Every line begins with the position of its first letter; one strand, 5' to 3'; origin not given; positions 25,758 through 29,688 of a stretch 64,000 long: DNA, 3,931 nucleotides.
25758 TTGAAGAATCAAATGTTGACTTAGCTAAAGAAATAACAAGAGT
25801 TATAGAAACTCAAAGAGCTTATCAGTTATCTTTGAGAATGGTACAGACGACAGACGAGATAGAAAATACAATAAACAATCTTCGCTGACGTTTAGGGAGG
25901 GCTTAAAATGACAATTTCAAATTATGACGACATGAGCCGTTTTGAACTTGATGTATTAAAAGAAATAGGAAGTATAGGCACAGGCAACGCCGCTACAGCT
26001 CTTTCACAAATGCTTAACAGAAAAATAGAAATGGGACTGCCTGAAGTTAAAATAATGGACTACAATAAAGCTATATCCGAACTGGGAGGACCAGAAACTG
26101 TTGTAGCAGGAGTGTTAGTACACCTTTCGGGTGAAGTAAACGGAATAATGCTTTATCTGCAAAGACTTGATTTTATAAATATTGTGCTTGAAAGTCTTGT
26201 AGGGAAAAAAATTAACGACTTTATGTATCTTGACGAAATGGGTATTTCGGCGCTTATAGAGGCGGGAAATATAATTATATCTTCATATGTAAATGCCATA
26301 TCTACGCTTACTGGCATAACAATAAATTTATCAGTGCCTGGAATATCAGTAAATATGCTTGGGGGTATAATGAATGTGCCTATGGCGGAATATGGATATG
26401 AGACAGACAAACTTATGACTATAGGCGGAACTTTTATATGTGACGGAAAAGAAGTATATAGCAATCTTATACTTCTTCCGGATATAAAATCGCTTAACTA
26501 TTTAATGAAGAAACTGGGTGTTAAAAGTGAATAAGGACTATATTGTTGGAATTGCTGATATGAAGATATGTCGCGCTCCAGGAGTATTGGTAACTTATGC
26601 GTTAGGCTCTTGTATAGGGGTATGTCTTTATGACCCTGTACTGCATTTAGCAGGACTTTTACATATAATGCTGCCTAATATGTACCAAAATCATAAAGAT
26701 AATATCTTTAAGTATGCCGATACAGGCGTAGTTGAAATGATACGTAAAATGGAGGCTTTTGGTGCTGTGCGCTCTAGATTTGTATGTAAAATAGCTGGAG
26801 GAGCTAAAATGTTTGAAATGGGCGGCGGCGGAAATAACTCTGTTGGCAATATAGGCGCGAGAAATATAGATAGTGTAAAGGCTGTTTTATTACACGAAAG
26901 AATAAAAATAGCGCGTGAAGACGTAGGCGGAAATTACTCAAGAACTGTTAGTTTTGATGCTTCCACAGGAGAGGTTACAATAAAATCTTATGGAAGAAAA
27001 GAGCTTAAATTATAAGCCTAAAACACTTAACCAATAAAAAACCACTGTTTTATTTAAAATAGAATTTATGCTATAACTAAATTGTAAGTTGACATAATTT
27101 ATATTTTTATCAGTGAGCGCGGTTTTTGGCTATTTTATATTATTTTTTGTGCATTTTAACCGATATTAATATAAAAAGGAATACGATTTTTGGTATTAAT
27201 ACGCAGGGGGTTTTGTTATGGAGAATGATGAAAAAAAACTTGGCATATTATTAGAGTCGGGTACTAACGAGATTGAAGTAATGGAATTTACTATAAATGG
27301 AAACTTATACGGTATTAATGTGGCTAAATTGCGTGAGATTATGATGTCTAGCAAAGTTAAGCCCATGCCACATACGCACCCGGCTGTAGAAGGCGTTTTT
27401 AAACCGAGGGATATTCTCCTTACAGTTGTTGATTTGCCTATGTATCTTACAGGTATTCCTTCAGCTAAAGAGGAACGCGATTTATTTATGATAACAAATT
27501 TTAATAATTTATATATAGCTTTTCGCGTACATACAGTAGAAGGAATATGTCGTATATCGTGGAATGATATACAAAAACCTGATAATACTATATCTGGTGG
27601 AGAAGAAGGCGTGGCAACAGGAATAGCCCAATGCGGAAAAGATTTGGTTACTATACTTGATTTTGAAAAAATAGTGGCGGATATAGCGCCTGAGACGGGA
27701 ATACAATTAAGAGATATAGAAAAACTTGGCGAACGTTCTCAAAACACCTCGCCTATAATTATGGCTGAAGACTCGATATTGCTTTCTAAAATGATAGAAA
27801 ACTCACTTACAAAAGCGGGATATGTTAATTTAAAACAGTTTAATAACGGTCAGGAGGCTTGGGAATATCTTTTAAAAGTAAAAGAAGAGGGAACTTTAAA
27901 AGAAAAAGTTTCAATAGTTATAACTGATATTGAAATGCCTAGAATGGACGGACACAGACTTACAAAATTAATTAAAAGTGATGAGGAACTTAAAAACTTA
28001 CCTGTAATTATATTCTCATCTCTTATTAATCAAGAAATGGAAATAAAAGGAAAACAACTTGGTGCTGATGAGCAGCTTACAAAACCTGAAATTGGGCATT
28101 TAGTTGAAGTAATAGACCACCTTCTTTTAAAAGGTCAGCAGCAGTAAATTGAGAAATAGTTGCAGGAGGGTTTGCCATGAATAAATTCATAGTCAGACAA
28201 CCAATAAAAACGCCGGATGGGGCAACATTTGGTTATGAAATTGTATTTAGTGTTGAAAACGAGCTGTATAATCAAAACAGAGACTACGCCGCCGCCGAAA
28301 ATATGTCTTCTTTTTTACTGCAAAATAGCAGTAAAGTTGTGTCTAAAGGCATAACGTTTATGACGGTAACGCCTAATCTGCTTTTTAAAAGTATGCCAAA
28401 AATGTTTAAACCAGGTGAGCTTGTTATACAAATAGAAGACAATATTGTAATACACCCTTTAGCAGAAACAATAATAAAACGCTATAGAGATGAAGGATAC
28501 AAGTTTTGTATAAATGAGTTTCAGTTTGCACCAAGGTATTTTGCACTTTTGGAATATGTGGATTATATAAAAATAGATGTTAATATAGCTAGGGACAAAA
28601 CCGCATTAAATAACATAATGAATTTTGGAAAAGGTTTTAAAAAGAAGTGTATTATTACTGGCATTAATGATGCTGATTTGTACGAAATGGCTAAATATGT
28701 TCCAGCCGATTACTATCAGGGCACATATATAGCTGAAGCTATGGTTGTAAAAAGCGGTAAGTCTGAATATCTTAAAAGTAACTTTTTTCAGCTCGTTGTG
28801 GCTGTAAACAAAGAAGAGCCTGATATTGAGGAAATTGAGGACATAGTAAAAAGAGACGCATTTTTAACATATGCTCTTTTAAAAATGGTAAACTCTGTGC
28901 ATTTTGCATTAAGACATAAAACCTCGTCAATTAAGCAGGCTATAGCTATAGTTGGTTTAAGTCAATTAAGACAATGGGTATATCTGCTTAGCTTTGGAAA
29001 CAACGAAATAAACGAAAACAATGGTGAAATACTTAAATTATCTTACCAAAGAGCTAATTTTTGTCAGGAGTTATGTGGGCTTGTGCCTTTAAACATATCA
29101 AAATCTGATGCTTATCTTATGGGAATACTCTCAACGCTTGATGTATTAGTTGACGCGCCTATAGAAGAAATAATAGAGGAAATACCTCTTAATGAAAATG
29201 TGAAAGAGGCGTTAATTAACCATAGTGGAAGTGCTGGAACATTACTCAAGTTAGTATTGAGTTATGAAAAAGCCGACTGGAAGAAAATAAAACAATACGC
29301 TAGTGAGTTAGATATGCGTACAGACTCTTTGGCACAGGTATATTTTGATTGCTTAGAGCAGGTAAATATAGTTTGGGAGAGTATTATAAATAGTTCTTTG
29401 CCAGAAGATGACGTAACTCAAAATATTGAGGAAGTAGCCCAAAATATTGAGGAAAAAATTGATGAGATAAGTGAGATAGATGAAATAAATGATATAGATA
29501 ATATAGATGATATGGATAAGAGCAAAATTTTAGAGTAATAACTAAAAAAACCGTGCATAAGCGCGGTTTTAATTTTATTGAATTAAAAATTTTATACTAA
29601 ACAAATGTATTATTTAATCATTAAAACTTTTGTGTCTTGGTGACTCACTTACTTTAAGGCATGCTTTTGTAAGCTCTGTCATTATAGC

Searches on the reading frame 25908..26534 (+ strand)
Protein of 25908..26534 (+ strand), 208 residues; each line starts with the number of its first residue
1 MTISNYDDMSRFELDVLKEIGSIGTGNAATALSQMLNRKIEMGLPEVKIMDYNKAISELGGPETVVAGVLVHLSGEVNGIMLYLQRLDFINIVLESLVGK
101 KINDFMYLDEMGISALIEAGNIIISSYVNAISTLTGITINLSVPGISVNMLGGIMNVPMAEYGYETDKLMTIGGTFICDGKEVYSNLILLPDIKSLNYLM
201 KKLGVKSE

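Call 7: search_protein_families(library=pfam, proteins=[window:25908-26534:+], max_evalue=0.001)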
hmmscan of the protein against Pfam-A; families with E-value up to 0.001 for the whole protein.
window:25908-26534:+ (208 aa): 1 family
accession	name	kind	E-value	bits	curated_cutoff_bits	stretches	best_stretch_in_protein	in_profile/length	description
PF04509.17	CheC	-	1.6e-21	76.4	22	2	12-48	1-37/38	CheC-like family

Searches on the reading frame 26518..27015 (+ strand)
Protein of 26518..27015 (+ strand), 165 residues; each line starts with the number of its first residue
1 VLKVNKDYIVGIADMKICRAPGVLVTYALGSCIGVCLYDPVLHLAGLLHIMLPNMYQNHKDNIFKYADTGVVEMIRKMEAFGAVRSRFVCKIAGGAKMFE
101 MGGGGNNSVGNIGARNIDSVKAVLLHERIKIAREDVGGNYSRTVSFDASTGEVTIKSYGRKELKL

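Call 7: search_protein_families(library=pfam, proteins=[window:26518-27015:+], max_evalue=0.001)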
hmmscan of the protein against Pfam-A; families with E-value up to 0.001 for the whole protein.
window:26518-27015:+ (165 aa): 1 family
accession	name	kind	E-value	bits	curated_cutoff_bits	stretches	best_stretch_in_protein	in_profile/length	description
PF03975.18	CheD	-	1.1e-32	112.8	25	1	51-157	1-108/108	CheD chemotactic sensory transduction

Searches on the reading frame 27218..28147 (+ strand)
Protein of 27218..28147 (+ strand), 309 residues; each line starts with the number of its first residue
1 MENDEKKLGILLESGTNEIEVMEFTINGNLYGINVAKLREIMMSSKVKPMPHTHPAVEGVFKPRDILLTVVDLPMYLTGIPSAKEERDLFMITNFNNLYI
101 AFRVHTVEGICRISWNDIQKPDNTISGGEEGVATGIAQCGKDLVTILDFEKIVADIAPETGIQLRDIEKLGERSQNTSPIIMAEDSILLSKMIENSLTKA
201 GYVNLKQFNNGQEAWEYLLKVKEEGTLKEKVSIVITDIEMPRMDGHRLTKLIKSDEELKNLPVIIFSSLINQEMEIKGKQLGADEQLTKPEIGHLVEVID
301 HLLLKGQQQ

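Call 7: search_protein_families(library=pfam, proteins=[window:27218-28147:+], max_evalue=0.001)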
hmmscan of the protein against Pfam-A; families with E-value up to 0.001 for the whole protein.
window:27218-28147:+ (309 aa): 2 families
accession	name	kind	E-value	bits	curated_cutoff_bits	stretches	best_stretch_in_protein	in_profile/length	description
PF01584.24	CheW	-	7e-27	94.2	23.5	1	20-155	1-136/138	CheW-like domain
PF00072.30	Response_reg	-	9.5e-19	68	30.2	1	180-298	1-109/111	Response regulator receiver domain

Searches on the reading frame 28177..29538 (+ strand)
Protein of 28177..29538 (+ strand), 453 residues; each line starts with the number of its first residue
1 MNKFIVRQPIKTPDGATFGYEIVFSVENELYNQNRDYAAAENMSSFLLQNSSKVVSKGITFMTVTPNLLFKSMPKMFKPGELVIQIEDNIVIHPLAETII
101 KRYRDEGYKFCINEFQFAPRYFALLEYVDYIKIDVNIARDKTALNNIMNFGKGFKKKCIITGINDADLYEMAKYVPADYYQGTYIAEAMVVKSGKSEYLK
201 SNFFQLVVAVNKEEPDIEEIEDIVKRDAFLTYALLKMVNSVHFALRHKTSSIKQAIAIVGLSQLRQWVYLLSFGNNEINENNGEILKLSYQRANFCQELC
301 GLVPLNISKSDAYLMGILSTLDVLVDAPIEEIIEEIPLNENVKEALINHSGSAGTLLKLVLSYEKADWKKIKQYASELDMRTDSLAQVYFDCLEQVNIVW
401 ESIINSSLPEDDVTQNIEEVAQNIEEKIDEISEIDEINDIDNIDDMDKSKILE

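Call 7: search_protein_families(library=pfam, proteins=[window:28177-29538:+], max_evalue=0.001)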
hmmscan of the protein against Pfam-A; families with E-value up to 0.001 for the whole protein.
window:28177-29538:+ (453 aa): 2 families
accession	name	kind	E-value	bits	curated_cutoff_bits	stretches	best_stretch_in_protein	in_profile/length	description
PF08668.18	HDOD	-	8.6e-19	68.2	22.9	1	202-321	7-130/196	HDOD domain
PF00563.25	EAL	-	5.1e-10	39.6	31.3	1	78-187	115-235/236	EAL domain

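Call 63: search_solved_structures(query=window:28177-29538:+, max_evalue=0.01, show_alignments=2)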
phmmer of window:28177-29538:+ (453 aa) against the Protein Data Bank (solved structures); distinct sequences matched with E-value up to 0.01: 1.
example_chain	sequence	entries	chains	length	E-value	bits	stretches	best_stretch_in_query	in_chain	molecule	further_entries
3m1t_A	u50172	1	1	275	0.0063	19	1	199-323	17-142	Putative phosphohydrolase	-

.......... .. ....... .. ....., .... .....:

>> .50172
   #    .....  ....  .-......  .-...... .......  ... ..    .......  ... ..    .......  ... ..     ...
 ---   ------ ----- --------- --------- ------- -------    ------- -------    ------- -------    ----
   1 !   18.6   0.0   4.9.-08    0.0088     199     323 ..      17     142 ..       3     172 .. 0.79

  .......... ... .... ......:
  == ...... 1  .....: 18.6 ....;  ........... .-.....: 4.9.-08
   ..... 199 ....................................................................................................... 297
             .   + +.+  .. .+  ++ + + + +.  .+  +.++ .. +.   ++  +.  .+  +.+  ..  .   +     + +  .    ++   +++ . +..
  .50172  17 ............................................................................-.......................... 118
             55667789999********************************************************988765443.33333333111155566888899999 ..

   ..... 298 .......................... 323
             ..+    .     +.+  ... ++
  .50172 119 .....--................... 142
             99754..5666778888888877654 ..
